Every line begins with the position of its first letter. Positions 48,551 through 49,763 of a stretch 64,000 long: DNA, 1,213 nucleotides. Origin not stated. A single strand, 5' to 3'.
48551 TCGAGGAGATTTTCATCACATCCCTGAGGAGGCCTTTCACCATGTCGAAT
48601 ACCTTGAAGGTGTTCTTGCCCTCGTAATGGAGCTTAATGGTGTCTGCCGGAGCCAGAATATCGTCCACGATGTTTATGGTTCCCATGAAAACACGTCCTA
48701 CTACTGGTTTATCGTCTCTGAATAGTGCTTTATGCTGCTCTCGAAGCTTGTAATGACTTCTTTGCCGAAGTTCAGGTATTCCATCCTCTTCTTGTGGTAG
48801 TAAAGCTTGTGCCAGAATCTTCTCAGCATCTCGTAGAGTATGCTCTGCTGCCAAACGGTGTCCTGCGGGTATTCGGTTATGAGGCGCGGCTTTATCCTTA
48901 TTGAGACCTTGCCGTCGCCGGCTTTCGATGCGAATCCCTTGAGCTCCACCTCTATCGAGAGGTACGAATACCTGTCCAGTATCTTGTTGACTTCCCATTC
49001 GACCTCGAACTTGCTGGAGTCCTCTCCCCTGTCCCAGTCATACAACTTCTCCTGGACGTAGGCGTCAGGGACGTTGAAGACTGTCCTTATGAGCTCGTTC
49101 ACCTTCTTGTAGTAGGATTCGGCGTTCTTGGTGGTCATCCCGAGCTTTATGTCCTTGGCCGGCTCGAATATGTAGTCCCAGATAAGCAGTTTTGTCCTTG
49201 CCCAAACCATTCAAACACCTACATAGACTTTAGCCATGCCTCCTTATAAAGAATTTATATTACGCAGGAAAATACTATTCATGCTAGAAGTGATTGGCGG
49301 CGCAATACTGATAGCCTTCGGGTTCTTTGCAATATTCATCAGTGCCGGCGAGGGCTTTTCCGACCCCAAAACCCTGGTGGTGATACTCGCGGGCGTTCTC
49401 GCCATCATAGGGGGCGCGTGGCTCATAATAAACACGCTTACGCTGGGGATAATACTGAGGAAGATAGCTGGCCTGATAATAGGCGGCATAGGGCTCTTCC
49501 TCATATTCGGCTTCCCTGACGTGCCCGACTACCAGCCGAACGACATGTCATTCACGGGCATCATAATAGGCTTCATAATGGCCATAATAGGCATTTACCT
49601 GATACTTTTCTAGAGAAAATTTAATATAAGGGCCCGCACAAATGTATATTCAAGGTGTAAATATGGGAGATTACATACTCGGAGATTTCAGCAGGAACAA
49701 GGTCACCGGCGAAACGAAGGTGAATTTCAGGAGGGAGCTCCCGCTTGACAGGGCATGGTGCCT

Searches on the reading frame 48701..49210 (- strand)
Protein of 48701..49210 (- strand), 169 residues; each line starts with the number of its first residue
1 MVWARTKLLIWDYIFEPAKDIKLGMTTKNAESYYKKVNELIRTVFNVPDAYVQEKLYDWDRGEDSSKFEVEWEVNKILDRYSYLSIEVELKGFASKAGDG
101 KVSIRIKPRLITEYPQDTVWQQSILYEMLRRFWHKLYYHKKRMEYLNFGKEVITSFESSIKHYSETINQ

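Call 3: search_protein_families(library=pfam, proteins=[window:48701-49210:-], max_evalue=1)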
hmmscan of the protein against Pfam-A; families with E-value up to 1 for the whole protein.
window:48701-49210:- (169 aa): 0 families

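Call 4: search_protein_families(library=ncbifam, proteins=[window:48701-49210:-], max_evalue=1)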
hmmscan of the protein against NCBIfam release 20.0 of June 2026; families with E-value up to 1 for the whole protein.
window:48701-49210:- (169 aa): 0 families

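Call 30: search_protein_families(library=padloc, proteins=[window:48701-49210:-], max_evalue=1)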
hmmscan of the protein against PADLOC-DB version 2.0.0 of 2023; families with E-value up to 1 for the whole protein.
window:48701-49210:- (169 aa): 0 families

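Call 31: search_protein_families(library=phrogs, proteins=[window:48701-49210:-], max_evalue=1)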
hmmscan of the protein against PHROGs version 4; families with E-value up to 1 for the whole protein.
window:48701-49210:- (169 aa): 0 families

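Call 63: search_solved_structures(query=A4, max_evalue=10, show_alignments=2)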
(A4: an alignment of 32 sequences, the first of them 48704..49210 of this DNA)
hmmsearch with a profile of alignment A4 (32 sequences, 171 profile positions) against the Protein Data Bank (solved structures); distinct sequences matched with E-value up to 10: 3.
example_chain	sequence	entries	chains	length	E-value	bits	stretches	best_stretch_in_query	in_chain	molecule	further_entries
2atz_A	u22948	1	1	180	0.45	13.4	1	17-43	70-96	H. pylori predicted coding region HP0184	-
7lhk_A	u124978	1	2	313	0.72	12.7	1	9-50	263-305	Nuclear elongation and deformation protein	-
5cw9_A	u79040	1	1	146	0.79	12.6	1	20-44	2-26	De novo designed ferredoxin-ferredoxin domain insertion protein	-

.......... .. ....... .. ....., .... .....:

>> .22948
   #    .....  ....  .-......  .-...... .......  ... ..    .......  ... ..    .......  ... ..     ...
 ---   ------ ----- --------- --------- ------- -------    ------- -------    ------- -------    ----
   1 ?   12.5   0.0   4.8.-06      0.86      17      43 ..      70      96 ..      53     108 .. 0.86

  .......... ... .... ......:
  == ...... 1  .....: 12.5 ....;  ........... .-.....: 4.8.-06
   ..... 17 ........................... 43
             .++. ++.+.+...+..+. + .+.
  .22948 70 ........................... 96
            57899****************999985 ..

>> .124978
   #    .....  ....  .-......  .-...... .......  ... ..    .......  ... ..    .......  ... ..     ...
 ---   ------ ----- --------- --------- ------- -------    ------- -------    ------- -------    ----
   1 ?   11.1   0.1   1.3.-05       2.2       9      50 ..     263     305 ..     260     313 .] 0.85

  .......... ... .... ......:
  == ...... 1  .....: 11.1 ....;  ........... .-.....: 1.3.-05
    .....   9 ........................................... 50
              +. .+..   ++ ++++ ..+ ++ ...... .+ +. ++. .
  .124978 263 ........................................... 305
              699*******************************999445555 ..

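Call 65: search_protein_families(library=pfam, alignment_id=A4, max_evalue=1)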
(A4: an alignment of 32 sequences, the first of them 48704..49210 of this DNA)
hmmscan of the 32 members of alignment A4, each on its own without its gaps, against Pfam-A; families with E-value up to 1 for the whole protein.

A. member 1, window:48704-49210:- (169 aa): 0 families

B. families by the number of members that match (of 32 scanned): 10 families
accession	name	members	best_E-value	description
PF21566.2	NagA_C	6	0.089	Beta-N-acetylglucosaminidase, C-terminal domain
PF04925.20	SHQ1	3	0.015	SHQ1 protein, Shq1 domain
PF13527.13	Acetyltransf_9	3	0.049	Acetyltransferase (GNAT) domain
PF14887.12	HMG_box_5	2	0.028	HMG (high mobility group) box 5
PF16244.11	DUF4901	2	0.036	YcdB, YcdC repeated domain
PF05193.26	Peptidase_M16_C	1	0.08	Peptidase M16 inactive domain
PF11090.14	Phage_T7_Gp13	1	0.084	Bacteriophage T7, probable scaffold protein Gp13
PF12941.12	HCV_NS5a_C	1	0.12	HCV NS5a protein C-terminal region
PF23986.1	Pam3_gp59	1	0.13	Phage Pam3 gp59 related protein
PF14178.11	YppF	1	0.45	YppF-like protein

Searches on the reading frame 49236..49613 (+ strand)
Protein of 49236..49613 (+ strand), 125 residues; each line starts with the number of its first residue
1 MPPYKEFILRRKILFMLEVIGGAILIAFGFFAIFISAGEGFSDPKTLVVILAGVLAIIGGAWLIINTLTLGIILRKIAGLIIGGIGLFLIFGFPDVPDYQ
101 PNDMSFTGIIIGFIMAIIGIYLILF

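Call 3: search_protein_families(library=pfam, proteins=[window:49236-49613:+], max_evalue=1)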
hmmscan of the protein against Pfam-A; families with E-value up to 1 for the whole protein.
window:49236-49613:+ (125 aa): 1 family
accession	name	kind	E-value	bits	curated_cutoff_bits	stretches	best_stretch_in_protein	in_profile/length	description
PF23933.1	DUF7269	-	0.57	10.7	29.1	1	22-65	2-45/162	Family of unknown function (DUF7269)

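Call 4: search_protein_families(library=ncbifam, proteins=[window:49236-49613:+], max_evalue=1)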
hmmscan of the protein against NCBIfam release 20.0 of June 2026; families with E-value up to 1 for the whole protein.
window:49236-49613:+ (125 aa): 3 families
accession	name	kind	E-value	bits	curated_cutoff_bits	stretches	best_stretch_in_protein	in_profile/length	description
NF009319.0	PRK12674.2-4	equivalog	0.2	11.4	149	1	34-70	13-51/140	Na+/H+ antiporter subunit G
NF041247.1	UsfY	equivalog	0.22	12.3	100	1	26-67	29-73/95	protein UsfY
NF033634.1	SLATT_1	domain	0.47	10.4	41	1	10-64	23-73/132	SLATT domain-containing protein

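Call 30: search_protein_families(library=padloc, proteins=[window:49236-49613:+], max_evalue=1)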
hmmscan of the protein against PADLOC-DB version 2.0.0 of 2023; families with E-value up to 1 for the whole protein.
window:49236-49613:+ (125 aa): 0 families

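Call 31: search_protein_families(library=phrogs, proteins=[window:49236-49613:+], max_evalue=1)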
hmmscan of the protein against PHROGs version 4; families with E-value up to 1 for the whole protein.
window:49236-49613:+ (125 aa): 1 family
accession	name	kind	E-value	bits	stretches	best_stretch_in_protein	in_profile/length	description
phrog_12697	-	unknown function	0.12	13.5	1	47-83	47-83/116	-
